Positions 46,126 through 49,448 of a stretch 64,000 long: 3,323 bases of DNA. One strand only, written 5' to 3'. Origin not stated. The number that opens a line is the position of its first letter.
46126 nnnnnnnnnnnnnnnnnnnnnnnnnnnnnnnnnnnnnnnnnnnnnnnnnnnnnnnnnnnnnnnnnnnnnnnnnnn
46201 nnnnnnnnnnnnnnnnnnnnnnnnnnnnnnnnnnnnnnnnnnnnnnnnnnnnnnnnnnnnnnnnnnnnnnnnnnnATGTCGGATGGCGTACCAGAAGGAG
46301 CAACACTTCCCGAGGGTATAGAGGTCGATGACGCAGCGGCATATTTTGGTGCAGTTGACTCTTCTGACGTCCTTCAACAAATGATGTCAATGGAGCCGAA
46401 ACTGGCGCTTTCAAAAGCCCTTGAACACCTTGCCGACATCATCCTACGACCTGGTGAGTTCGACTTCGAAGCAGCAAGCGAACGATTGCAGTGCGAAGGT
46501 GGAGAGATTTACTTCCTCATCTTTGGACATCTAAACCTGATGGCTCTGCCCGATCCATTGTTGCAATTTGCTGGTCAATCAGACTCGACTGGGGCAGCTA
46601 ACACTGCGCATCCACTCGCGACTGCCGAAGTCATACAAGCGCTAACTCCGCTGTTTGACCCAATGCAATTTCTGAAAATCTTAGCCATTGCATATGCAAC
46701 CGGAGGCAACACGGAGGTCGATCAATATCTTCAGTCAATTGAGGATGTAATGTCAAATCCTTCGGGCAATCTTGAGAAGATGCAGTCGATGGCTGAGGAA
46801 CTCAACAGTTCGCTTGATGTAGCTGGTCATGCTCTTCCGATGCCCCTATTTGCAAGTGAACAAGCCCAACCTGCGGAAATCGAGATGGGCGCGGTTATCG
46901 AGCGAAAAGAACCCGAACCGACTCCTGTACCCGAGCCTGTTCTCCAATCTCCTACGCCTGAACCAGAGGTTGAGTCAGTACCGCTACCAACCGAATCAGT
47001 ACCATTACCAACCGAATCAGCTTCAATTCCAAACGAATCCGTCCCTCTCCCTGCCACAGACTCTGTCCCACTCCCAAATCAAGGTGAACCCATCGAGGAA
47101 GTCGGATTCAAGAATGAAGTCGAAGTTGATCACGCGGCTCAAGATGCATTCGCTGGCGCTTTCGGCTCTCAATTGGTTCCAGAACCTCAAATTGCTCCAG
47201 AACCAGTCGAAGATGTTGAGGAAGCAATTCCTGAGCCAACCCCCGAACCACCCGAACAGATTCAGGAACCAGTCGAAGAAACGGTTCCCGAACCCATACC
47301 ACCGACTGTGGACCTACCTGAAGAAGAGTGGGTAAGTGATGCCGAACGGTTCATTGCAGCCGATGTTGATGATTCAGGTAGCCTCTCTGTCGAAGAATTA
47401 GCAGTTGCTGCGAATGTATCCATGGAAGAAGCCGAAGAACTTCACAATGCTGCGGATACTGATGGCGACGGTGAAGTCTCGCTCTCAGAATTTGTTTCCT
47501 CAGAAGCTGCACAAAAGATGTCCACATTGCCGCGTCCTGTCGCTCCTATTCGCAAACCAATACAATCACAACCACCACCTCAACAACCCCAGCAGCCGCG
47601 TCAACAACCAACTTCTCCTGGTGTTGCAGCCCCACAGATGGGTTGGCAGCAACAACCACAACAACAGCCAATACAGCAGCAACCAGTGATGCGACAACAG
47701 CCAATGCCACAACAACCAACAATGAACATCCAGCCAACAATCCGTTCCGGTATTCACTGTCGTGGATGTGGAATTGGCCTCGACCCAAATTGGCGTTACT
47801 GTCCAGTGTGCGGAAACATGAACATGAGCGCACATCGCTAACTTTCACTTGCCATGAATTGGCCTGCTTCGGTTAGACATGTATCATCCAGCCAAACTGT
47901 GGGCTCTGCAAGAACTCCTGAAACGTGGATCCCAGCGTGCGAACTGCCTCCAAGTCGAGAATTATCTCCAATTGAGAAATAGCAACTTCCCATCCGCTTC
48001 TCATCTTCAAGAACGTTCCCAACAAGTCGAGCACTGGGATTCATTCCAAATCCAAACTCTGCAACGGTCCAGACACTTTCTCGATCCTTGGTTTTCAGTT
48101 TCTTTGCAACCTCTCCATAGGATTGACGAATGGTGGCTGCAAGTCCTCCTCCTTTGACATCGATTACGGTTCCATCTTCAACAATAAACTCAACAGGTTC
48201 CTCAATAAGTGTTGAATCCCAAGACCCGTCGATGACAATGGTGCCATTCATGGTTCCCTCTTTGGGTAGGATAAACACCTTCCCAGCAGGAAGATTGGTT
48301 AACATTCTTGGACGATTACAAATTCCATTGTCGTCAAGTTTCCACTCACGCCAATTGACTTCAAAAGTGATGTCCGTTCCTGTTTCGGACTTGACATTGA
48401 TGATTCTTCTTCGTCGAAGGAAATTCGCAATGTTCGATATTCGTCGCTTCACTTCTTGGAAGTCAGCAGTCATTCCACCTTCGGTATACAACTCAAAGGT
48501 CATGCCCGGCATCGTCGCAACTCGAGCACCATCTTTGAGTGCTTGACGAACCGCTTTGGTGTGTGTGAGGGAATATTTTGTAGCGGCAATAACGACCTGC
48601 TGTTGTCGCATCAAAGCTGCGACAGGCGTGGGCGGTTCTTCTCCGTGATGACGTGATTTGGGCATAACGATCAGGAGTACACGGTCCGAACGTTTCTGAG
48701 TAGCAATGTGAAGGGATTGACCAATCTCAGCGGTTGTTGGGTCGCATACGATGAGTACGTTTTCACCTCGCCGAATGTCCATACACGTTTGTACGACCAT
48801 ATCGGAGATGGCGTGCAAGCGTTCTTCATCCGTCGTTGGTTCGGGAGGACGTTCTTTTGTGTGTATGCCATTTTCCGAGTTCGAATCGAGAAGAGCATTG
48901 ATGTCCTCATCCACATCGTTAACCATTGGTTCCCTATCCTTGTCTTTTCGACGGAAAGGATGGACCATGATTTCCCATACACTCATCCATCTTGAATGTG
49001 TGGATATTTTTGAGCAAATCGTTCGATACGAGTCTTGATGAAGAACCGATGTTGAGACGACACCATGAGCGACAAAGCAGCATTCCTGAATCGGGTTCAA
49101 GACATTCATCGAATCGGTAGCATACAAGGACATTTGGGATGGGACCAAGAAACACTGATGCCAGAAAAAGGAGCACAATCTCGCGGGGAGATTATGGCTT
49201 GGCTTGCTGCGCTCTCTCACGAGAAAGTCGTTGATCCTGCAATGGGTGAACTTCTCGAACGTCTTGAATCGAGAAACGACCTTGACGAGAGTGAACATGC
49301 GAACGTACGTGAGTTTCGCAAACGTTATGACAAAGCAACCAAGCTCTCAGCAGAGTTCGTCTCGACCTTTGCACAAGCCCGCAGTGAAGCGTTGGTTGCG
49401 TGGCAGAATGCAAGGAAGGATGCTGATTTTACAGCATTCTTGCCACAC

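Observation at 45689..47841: Structured cytoplasmic tail plus SD-coupled EF-hand/PQ-rich/zinc-ribbon protein: candidate intracellular partner of the giant adhesin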

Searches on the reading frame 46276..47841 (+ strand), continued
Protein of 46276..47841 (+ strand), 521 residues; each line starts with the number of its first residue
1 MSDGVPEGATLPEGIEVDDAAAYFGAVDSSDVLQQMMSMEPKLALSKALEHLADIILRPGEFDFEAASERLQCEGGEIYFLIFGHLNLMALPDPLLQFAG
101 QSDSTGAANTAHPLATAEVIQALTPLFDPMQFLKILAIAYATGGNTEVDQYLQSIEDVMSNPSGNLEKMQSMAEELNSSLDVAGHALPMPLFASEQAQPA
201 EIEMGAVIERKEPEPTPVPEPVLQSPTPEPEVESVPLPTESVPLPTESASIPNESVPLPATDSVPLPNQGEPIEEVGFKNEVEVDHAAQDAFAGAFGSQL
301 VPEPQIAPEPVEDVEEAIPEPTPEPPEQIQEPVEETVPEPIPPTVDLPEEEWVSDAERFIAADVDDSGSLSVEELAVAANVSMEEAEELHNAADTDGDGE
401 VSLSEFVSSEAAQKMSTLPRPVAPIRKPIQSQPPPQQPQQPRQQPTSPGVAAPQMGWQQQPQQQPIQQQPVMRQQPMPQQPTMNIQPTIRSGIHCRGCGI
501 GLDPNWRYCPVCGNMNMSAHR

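Call 34: predict_structure(alignment_id=A2)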
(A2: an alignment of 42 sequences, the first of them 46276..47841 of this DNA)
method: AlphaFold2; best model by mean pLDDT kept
length: 521 residues; sequences in the alignment: 42
mean_pLDDT: 65.7   pTM: 0.44
mean pLDDT of the five models: 65.7, 64.7, 64.5, 62.4, 60.5
residues with pLDDT >= 90: 124; 70-90: 135; 50-70: 41; < 50: 221
segments of 3 or more residues with pLDDT < 50: 1-4, 23-29, 206-225, 228-237, 239-244, 246-323, 325-340, 342-350, 423-489
pLDDT, mean of each block of 10 residues (from residue 1): 48 53 49 86 93 90 89 82 87 94 89 94 93 95 94 95 94 90 83 92 54 40 43 43 44 41 43 37 43 40 41 44 45 44 44 72 85 85 88 87 86 73 41 40 39 41 41 39 42 73 77 73 52
secondary structure, 60 per line:
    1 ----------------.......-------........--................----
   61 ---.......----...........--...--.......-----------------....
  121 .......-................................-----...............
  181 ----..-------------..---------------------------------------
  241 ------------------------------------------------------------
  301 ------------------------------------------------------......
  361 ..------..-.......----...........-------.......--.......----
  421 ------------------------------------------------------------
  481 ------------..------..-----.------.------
elements in order: H17-23 H31-38 H41-56 H64-70 H75-85 H93-99 H117-127 H129-160 H166-179 H355-362 H372-378 H383-393 H403-407 H410-416

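Call 37: fold_search(model_id=the predicted structure, library=pdb)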
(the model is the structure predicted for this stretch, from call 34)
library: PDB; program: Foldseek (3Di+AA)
matches with E <= 10: 415; with E <= 0.001: 0
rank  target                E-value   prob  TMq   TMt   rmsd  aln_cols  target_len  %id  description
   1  7vut_A                2.6e-01  1.00  0.10  0.72   1.4        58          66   38  Crystal structure of AlleyCat10 (released 2022-07-27)
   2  7vus_D                2.7e-01  1.00  0.10  0.74   1.3        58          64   38  Crystal structure of AlleyCat9 with 5-nitro-benzotriazole (released 2022-07-27)
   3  2aao_B                2.8e-01  1.00  0.10  0.35   4.2        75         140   32  Regulatory apparatus of Calcium Dependent protein kinase from Arabidopsis thaliana (released 2005-12-27)
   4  2kn2_MODEL_1_A        2.9e-01  1.00  0.10  0.51   1.9        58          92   40  Solution structure of the C-terminal domain of soybean calmodulin isoform 4 fused with the calmodulin-binding  (released 2009-08-25)
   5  5hit_A                2.9e-01  1.00  0.10  0.36   2.3        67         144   34  Crystal Structure Analysis of Ca2+-calmodulin and a C-terminal EAG1 channel fragment (released 2016-09-14)
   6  7vur_A                3.2e-01  1.00  0.10  0.73   1.4        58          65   38  Crystal structure of AlleyCat9 with calcium but no inhibitor (released 2022-07-27)
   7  9bb8                  3.4e-01  1.00  0.10  0.45   2.6        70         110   26  Crystal structure of human alpha parvalbumin (released 2024-12-04)
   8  5joj_MODEL_1_A        3.4e-01  1.00  0.12  0.52   4.3        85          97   28  Calcium-loaded EF-hand domain of L-plastin (released 2017-04-19)
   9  2aao_A                3.5e-01  1.00  0.11  0.35   3.2        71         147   32  Regulatory apparatus of Calcium Dependent protein kinase from Arabidopsis thaliana (released 2005-12-27)
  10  3dvk_A                3.9e-01  1.00  0.10  0.35   2.5        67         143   34  Crystal Structure of Ca2+/CaM-CaV2.3 IQ domain complex (released 2008-11-04)
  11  2pmy_A                3.9e-01  1.00  0.09  0.57   2.1        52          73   35  EF-hand domain of human RASEF (released 2007-05-08)
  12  1bu3                  4.1e-01  1.00  0.10  0.43   3.5        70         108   24  REFINED CRYSTAL STRUCTURE OF CALCIUM-BOUND SILVER HAKE (PI 4.2) PARVALBUMIN AT 1.65 A. (released 1999-08-10)
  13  3fs7_A                4.2e-01  1.00  0.10  0.43   2.6        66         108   30  Crystal structure of Gallus gallus beta-parvalbumin (avian thymic hormone) (released 2010-01-19)
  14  2k61                  4.2e-01  0.99  0.11  0.33   4.3        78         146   31  Solution structure of CaM complexed to DAPk peptide (released 2009-05-05)
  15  3dvm_A                4.2e-01  0.99  0.10  0.34   5.1        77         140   32  Crystal Structure of Ca2+/CaM-CaV2.1 IQ domain complex (released 2008-11-04)
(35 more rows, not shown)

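Call 38: find_related_loci(query=A3, collection=metagenome_contigs, flank=10000)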
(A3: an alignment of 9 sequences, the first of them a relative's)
Query A3 (474 aa) in metagenome_contigs; peptide patterns used: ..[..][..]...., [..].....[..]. (x = any residue, [..] = any of these).
599 stretches matched a pattern (row limit reached: there are more); 329 encode a relative of the query (tblastn E <= 1e-3); the best 80 are kept; 80 distinct loci.
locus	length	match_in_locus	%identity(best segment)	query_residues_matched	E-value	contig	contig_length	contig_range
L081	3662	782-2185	51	1-471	1e-136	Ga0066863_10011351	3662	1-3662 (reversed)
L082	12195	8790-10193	51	1-471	7e-132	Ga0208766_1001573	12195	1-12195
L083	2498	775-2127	51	1-471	1e-138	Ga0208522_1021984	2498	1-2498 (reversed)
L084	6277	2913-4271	53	1-471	7e-131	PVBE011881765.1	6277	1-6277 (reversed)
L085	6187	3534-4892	53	1-471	8e-131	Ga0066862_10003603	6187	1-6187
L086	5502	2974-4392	51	1-471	2e-127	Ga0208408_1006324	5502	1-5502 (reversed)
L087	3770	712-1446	84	1-242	4e-128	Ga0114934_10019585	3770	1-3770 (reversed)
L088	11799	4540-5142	94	1-201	5e-123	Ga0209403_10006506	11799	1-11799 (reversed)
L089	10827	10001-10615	87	1-205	3e-119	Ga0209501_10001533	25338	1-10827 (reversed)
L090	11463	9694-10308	87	1-205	2e-119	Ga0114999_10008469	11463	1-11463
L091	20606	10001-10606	90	1-202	7e-119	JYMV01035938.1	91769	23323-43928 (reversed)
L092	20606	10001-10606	90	1-202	1e-118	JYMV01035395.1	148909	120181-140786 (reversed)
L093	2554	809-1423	87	1-205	5e-124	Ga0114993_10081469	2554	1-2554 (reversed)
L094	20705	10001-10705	86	1-232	3e-121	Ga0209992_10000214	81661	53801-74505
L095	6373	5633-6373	70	1-235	5e-102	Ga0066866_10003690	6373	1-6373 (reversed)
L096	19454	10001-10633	63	1-207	2e-83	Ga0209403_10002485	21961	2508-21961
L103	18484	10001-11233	52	5-474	3e-68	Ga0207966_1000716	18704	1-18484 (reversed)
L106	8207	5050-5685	49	4-210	2e-54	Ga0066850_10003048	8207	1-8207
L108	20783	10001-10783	41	6-269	1e-48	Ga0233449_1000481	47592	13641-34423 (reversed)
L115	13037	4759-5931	35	1-410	1e-43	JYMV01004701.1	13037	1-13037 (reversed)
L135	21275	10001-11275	26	9-473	1e-40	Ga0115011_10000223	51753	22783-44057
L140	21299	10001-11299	28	9-473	6e-40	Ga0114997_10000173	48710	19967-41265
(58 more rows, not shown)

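Call 57: list_cluster_members(proteins=[L135:9983-11278:+, L140:9983-11302:+, L091:10001-11449:+, L096:10001-11458:+, L103:9986-11233:+, L108:9995-11644:+, L082:8790-10202:+, L106:5044-6414:+, L115:4759-6336:+, P0248])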
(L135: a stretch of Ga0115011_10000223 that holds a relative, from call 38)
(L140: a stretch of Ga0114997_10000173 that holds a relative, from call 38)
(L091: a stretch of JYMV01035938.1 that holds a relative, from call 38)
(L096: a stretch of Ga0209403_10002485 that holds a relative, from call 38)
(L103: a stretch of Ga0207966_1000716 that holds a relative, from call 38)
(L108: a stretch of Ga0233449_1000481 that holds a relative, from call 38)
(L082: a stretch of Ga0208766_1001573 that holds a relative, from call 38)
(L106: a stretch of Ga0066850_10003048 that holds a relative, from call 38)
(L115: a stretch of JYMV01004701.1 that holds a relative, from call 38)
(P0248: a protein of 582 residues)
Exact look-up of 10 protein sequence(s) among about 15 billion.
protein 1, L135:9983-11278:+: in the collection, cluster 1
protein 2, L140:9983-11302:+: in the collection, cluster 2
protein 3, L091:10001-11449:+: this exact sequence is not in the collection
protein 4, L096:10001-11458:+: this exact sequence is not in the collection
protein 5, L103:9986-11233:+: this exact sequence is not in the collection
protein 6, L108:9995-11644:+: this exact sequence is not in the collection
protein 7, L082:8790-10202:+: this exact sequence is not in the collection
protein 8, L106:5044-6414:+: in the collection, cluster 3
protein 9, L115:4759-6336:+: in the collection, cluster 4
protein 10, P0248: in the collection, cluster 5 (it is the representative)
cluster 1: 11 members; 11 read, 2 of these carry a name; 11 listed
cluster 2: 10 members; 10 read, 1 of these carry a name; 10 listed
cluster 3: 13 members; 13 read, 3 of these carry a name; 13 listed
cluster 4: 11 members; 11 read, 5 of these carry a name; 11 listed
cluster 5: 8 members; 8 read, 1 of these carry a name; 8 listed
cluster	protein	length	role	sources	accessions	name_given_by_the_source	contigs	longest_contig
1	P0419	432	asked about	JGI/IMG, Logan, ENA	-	-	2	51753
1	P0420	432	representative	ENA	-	-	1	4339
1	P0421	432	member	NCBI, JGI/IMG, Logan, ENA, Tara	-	strand:- start:1380 stop:2678 length:1299 start_codon:yes stop_codon:yes ...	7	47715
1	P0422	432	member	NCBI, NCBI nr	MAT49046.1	MAG: hypothetical protein CMA27_04370 [Euryarchaeota archaeon] | hypothetical protein [Euryarchaeota archaeon]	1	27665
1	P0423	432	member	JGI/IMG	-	-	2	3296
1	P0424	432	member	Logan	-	-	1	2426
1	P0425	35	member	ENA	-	-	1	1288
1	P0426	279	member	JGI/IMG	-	-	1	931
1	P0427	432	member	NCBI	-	-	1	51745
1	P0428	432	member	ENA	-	-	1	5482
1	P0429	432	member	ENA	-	-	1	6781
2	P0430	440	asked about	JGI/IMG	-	-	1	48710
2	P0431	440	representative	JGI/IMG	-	-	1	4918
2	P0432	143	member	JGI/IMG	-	hypothetical protein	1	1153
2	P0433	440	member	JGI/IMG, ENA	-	-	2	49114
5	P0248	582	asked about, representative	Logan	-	-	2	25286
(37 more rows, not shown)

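Call 59: search_protein_families(library=pfam, alignment_id=A3, max_evalue=0.1)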
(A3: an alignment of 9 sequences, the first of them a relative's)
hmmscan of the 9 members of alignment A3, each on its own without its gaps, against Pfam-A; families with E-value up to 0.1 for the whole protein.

A. member 1, P0268 (474 aa): 3 families
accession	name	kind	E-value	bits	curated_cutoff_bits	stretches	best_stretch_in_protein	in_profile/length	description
PF17032.10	Zn_ribbon_15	-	0.029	15.6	28.9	1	448-470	50-72/73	zinc-ribbon family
PF13240.11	Zn_Ribbon_1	-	0.046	14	25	1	453-470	2-19/23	zinc-ribbon domain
PF12773.13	DZR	-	0.074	13.7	27.3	0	450-471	24-45/45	Double zinc ribbon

B. families by the number of members that match (of 9 scanned): 10 families
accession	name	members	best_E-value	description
PF12773.13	DZR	4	0.007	Double zinc ribbon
PF17032.10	Zn_ribbon_15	2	0.016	zinc-ribbon family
PF13202.12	EF-hand_5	1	1.8e-11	EF hand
PF00036.39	EF-hand_1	1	3.3e-10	EF hand domain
PF13405.12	EF-hand_6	1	1.2e-08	EF-hand domain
PF13499.12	EF-hand_7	1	1.4e-08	EF-hand domain pair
PF13833.12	EF-hand_8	1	1.6e-07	EF-hand domain pair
PF10591.15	SPARC_Ca_bdg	1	0.012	Secreted protein acidic and rich in cysteine Ca binding region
PF22289.1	DmmA-like_C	1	0.026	Dimethylamine monooxygenase subunit DmmA-like, C-terminal domain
PF13240.11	Zn_Ribbon_1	1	0.046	zinc-ribbon domain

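Call 60: search_protein_families(library=pfam, proteins=[P0231, L135:9983-11278:+, L135:5384-7909:+, L135:7860-9233:+], max_evalue=0.1)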
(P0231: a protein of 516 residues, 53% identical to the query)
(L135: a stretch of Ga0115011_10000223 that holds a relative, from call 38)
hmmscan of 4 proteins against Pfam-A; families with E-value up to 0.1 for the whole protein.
P0231 (516 aa): 8 families
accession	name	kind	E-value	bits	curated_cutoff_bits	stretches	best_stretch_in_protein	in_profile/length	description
PF13202.12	EF-hand_5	-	1.8e-06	27.6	25.9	1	372-386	7-21/25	EF hand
PF13499.12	EF-hand_7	-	2.5e-06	28.2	30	1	336-387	5-63/67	EF-hand domain pair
PF00036.39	EF-hand_1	-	4.7e-06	26.2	25.4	1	368-387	4-23/29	EF hand domain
PF13240.11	Zn_Ribbon_1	-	0.00029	21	25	1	491-510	1-20/23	zinc-ribbon domain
PF13833.12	EF-hand_8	-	0.00029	21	28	1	371-387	32-48/54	EF-hand domain pair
PF13405.12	EF-hand_6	-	0.00041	20.3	25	0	373-387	9-23/30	EF-hand domain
PF12773.13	DZR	-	0.0022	18.6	27.3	1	490-510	25-45/45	Double zinc ribbon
PF13248.11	Zn_ribbon_3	-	0.035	14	27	1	490-511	3-24/26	zinc-ribbon domain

L135:9983-11278:+ (432 aa): 2 families
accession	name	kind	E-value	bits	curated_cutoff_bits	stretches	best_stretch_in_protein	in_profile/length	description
PF12773.13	DZR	-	0.023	15.3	27.3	1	409-429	25-45/45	Double zinc ribbon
PF17032.10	Zn_ribbon_15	-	0.088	14.1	28.9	0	408-429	52-73/73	zinc-ribbon family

L135:5384-7909:+ (841 aa): 0 families

L135:7860-9233:+ (457 aa): 1 family
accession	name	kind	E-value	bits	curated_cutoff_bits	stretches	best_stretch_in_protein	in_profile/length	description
PF11721.14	Malectin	-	0.0014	19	23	1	94-194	41-137/163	Malectin domain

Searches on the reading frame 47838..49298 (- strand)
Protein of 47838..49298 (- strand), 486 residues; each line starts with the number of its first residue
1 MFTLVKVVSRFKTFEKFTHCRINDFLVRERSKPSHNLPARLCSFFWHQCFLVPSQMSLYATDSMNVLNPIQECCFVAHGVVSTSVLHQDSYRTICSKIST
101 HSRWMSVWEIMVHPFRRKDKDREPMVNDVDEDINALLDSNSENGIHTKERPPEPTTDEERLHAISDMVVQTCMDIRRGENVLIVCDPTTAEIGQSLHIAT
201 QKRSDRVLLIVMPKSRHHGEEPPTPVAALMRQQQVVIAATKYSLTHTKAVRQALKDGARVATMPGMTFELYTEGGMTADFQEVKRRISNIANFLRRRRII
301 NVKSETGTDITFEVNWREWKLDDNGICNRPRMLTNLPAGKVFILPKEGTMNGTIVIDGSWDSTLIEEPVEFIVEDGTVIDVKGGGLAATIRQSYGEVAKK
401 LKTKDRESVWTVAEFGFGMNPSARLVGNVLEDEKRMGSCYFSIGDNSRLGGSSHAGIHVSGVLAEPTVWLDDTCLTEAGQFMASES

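Call 6: search_protein_families(library=pfam, proteins=[window:47838-49298:-], max_evalue=0.01)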
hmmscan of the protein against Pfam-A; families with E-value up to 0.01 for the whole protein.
window:47838-49298:- (486 aa): 1 family
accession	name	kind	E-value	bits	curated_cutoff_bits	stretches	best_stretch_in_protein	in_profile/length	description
PF02073.20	Peptidase_M29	-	6.7e-11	42.1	27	1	276-383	181-292/406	Thermophilic metalloprotease (M29)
